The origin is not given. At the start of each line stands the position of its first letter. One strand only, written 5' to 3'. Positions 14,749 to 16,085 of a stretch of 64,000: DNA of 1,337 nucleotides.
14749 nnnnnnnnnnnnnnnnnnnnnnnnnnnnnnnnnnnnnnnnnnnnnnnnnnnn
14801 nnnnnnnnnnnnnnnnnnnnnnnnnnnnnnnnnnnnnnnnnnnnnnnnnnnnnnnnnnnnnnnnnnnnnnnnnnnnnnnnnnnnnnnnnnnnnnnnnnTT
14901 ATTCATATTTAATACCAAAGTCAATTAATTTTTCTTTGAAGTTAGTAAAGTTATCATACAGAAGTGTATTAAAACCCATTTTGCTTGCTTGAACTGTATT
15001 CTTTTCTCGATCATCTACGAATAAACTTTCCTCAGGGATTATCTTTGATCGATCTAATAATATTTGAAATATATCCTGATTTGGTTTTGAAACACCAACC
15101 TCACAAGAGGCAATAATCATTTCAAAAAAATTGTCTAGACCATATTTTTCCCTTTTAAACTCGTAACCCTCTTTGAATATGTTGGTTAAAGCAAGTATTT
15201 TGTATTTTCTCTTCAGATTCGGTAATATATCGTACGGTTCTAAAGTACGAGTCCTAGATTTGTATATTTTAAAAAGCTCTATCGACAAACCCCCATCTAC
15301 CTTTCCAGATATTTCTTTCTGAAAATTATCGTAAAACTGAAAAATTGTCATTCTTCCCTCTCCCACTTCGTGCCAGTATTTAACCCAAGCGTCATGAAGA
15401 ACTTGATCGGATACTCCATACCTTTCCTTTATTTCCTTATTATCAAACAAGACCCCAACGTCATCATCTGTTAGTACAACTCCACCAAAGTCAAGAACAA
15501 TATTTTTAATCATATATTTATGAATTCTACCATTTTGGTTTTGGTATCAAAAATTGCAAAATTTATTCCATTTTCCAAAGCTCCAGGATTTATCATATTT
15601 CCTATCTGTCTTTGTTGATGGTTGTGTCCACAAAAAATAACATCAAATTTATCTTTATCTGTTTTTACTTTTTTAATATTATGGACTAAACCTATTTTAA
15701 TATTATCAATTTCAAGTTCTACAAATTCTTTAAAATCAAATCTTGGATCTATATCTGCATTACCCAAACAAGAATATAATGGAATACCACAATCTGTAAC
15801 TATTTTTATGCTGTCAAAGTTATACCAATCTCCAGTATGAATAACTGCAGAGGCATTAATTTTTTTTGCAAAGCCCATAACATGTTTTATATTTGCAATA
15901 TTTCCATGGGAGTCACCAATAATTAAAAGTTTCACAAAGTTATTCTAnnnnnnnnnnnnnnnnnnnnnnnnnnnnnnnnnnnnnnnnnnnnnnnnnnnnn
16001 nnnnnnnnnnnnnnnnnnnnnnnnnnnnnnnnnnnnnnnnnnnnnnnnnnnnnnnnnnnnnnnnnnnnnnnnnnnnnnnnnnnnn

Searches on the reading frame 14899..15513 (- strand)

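Call 44: search_protein_families(library=pfam, proteins=[window:14899-15513:-], max_evalue=0.0001)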
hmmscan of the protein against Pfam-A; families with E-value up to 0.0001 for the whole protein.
window:14899-15513:- (204 aa): 2 families
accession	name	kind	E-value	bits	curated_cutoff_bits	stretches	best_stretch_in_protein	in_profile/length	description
PF00702.32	Hydrolase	-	1.1e-12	49.2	26.4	1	2-171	1-182/191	haloacid dehalogenase-like hydrolase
PF13419.12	HAD_2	-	6.3e-09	36.6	23.8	1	95-184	86-176/178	Haloacid dehalogenase-like hydrolase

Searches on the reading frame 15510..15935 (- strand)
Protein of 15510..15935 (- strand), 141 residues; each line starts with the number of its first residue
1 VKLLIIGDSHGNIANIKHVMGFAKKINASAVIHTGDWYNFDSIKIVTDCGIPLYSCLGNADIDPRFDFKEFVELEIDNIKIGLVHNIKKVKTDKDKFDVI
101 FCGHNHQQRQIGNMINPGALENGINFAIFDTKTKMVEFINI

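Call 45: search_protein_families(library=pfam, proteins=[window:15510-15935:-], max_evalue=0.0001)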
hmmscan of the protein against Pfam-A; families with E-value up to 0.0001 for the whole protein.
window:15510-15935:- (141 aa): 2 families
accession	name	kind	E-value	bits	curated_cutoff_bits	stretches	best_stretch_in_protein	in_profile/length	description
PF12850.12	Metallophos_2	-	1e-17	65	27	1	1-133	1-153/154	Calcineurin-like phosphoesterase superfamily domain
PF00149.33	Metallophos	-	9.2e-09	36.4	21.5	1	1-67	1-73/191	Calcineurin-like phosphoesterase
